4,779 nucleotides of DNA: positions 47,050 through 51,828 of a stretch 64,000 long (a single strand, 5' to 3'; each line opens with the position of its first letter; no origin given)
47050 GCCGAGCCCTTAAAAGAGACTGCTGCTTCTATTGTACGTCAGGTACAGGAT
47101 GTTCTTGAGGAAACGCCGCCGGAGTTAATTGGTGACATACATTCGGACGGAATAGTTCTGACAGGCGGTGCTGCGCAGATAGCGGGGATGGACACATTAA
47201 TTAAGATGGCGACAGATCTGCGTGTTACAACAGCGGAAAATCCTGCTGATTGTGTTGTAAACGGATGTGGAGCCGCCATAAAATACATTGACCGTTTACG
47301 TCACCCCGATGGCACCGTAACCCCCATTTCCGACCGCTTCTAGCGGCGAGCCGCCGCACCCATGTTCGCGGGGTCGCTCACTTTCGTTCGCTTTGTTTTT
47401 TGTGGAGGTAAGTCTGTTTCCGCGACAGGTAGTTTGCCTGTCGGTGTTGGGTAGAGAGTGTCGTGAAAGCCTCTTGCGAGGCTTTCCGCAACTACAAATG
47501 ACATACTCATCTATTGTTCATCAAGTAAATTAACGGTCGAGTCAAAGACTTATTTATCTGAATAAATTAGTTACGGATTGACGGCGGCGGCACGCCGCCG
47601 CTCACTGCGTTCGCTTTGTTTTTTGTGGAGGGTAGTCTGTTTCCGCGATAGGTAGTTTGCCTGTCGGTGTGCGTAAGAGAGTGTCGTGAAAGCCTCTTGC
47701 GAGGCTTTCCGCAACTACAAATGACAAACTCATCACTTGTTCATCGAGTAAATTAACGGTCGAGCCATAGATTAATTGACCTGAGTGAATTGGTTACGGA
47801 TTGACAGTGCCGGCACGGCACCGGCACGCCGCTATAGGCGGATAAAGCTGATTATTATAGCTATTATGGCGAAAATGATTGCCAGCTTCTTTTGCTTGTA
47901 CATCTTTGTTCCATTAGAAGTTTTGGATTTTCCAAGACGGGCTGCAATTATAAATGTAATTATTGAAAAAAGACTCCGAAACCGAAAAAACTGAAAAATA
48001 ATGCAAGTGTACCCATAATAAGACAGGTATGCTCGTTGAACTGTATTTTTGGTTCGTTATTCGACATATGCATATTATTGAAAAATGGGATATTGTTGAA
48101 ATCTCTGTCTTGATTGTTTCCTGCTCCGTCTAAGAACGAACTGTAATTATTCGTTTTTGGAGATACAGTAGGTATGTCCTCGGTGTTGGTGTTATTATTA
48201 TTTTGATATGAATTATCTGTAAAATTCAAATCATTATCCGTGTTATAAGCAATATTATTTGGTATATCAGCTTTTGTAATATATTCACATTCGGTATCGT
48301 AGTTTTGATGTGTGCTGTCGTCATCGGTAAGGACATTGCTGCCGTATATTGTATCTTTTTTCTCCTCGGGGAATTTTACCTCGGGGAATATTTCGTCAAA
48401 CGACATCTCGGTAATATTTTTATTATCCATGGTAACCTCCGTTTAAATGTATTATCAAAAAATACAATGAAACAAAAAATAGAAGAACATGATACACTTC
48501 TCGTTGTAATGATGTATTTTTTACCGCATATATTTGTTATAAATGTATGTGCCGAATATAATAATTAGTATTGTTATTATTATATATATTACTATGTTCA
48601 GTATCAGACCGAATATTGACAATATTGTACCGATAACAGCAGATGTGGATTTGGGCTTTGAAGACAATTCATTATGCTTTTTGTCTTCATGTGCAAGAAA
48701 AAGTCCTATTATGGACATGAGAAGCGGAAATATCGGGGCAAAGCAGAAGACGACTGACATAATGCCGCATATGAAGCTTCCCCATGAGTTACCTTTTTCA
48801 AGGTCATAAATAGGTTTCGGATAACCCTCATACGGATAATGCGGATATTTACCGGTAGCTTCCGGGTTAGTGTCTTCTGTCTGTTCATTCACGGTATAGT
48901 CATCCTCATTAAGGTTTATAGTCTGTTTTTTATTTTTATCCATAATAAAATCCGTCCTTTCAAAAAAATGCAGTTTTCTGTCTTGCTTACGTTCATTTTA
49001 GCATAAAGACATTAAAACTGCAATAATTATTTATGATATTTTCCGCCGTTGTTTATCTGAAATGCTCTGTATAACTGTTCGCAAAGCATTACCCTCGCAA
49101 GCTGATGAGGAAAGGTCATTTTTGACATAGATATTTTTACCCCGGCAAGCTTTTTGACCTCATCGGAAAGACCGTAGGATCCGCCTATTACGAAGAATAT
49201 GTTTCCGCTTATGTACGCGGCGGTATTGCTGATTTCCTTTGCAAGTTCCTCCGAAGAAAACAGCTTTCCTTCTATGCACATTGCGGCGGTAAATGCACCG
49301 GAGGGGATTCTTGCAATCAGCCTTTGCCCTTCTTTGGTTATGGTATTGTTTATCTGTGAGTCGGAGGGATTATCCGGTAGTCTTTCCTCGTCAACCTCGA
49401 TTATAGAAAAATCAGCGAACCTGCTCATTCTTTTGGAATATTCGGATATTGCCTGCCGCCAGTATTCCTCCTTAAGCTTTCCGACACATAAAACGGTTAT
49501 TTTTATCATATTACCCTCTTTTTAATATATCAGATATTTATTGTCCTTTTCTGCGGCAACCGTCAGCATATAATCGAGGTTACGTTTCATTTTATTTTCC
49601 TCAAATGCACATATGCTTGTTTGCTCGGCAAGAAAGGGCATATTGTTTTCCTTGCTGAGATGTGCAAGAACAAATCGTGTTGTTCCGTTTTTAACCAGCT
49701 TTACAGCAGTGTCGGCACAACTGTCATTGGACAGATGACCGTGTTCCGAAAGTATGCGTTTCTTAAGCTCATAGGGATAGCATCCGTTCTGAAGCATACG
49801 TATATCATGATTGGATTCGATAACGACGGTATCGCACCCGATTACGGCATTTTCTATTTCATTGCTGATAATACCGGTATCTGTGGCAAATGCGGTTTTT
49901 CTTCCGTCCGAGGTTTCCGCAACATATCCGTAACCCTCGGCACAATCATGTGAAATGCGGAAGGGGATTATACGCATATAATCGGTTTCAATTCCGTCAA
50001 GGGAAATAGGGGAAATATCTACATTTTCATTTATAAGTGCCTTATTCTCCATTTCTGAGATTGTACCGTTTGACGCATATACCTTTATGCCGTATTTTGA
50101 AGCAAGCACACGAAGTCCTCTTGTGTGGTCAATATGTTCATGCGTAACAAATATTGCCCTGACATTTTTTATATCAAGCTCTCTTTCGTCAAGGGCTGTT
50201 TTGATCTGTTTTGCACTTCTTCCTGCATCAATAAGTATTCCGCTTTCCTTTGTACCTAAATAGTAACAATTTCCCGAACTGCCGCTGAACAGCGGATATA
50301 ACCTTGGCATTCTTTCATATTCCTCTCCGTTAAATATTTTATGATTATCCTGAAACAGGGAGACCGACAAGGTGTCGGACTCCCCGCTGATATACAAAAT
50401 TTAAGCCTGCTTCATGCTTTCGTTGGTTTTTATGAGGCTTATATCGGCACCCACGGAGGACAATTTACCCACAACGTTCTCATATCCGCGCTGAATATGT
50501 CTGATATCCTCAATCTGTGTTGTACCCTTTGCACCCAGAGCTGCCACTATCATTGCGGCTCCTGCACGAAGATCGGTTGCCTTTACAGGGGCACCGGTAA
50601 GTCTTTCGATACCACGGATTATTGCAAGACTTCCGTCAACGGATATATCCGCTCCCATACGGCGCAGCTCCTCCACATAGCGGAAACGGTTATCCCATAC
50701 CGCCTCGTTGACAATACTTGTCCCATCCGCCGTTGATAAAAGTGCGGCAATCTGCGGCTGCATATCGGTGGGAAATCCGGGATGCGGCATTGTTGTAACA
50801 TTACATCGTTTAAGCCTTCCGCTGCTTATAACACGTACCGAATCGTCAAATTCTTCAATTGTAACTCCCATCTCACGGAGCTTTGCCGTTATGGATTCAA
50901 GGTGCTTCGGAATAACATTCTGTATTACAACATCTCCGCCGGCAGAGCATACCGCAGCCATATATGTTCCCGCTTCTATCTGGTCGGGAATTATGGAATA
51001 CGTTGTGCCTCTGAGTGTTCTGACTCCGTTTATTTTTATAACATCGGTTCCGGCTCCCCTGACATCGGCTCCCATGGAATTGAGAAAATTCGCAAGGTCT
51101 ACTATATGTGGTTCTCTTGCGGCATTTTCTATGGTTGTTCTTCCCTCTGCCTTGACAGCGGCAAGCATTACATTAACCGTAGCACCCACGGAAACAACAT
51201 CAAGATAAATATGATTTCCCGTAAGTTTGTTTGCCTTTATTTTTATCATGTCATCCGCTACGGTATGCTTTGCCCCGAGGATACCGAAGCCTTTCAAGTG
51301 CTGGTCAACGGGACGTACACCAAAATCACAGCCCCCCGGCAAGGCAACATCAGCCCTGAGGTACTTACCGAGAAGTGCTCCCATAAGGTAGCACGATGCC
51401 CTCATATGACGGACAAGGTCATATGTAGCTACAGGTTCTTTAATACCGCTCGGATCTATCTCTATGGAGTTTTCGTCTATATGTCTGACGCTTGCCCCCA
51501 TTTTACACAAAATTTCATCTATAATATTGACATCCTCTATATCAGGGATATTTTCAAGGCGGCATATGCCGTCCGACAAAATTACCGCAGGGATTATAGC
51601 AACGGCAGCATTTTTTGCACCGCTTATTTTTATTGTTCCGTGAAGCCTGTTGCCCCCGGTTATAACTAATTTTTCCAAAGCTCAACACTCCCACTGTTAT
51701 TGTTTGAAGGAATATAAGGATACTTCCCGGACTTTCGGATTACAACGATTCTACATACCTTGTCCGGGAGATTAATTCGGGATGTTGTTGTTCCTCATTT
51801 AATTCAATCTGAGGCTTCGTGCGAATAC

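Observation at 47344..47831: Tandem ~223-bp hairpin-rich noncoding units in a convergent gap: candidate structured-RNA genes or a BOX/REP-like modular element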

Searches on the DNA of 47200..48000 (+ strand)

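Call 5: search_rna_families(source=window, start=47200, end=48000, threshold=evalue, max_evalue=10, show_alignments=4)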
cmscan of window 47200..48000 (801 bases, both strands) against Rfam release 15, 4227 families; matches with E-value up to 10: 1.
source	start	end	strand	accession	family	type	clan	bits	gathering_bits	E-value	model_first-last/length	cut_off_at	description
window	47583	47621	-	RF01686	Acido-1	Gene; sRNA;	-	13.5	50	7.9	1-64/64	no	Acido-1 RNA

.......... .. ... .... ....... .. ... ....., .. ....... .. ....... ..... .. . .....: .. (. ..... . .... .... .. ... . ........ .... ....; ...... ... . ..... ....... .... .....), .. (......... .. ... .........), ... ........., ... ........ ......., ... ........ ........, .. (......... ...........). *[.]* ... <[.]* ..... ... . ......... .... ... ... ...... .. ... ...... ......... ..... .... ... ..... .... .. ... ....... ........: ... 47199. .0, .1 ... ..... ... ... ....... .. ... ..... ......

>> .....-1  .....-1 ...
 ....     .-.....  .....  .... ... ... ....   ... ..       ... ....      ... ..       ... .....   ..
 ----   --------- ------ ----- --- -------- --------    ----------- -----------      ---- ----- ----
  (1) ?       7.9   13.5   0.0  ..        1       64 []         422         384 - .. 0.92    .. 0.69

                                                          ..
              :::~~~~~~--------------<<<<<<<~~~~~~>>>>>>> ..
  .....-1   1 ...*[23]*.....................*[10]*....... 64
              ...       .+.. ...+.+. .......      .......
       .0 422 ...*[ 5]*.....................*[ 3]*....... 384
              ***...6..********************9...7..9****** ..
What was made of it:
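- On Curated RNA family or sRNA gene: Only noise at E up to 10 in 47200-48000 (call 5).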

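Call 68: search_dna_similar(query=window:47344-47835:+, collection=plasmids, mode=distant, max_evalue=0.001, max_rows=10)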
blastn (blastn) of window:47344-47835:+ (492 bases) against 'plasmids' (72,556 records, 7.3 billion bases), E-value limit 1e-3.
No match.

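Call 69: search_dna_similar(query=window:47344-47835:+, collection=phages, mode=distant, max_evalue=0.001, max_rows=10)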
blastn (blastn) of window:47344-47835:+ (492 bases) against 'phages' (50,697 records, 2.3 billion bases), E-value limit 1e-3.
No match.

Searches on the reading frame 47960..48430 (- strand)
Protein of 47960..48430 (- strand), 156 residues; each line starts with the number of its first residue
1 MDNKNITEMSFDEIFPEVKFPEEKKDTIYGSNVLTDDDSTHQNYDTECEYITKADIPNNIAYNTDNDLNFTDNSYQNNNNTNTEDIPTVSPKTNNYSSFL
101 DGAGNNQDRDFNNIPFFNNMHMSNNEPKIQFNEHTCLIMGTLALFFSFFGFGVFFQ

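Call 13: search_protein_families(library=pfam, proteins=[window:47960-48430:-])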
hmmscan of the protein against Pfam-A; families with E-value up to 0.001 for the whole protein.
window:47960-48430:- (156 aa): 0 families

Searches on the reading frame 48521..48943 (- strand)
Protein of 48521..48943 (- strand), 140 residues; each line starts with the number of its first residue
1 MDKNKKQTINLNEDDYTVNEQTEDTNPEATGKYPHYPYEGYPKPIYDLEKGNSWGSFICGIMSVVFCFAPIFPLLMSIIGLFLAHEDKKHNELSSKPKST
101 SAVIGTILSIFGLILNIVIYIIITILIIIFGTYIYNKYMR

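Call 13: search_protein_families(library=pfam, proteins=[window:48521-48943:-])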
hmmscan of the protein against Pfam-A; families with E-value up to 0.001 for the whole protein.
window:48521-48943:- (140 aa): 1 family
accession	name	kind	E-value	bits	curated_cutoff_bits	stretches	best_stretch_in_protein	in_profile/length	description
PF07666.16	MpPF26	-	0.00073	20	37.2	0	58-128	3-75/75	M penetrans paralogue family 26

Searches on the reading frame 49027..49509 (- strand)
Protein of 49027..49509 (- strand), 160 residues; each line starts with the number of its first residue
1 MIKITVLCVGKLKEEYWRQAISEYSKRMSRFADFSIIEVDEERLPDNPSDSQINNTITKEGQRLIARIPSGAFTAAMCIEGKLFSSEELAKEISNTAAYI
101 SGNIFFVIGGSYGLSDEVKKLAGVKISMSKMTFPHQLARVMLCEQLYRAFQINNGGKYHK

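Call 13: search_protein_families(library=pfam, proteins=[window:49027-49509:-])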
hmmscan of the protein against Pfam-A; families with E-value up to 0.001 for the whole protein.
window:49027-49509:- (160 aa): 1 family
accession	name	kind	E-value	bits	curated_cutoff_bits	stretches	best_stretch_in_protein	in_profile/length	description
PF02590.22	SPOUT_MTase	-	2.7e-54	183.8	27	1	3-159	2-154/154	Predicted SPOUT methyltransferase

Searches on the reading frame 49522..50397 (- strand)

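Call 13: search_protein_families(library=pfam, proteins=[window:49522-50397:-])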
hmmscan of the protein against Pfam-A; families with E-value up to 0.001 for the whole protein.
window:49522-50397:- (291 aa): 2 families
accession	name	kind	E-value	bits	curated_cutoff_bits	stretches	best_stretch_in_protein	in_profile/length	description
PF00753.33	Lactamase_B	-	3.5e-21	76.5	22.7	1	41-246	5-196/196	Metallo-beta-lactamase superfamily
PF12706.13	Lactamase_B_2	-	7.3e-21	75.1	27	1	54-246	3-199/200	Beta-lactamase superfamily domain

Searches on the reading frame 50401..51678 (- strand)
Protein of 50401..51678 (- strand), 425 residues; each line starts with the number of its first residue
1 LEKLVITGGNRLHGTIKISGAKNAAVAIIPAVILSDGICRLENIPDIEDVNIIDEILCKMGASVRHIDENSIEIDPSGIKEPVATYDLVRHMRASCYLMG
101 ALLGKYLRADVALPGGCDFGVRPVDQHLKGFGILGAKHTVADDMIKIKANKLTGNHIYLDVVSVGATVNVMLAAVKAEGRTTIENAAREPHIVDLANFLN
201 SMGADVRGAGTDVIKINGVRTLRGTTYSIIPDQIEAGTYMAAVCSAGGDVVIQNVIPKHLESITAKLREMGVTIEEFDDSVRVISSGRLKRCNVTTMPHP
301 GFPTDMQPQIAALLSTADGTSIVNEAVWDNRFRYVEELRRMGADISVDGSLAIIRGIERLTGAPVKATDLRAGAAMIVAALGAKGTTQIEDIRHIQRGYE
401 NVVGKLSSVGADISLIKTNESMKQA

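Call 13: search_protein_families(library=pfam, proteins=[window:50401-51678:-])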
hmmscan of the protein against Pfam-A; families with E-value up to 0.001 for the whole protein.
window:50401-51678:- (425 aa): 1 family
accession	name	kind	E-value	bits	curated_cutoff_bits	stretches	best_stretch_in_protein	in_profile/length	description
PF00275.25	EPSP_synthase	-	3.1e-99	333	22.8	1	7-406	2-417/417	EPSP synthase (3-phosphoshikimate 1-carboxyvinyltransferase)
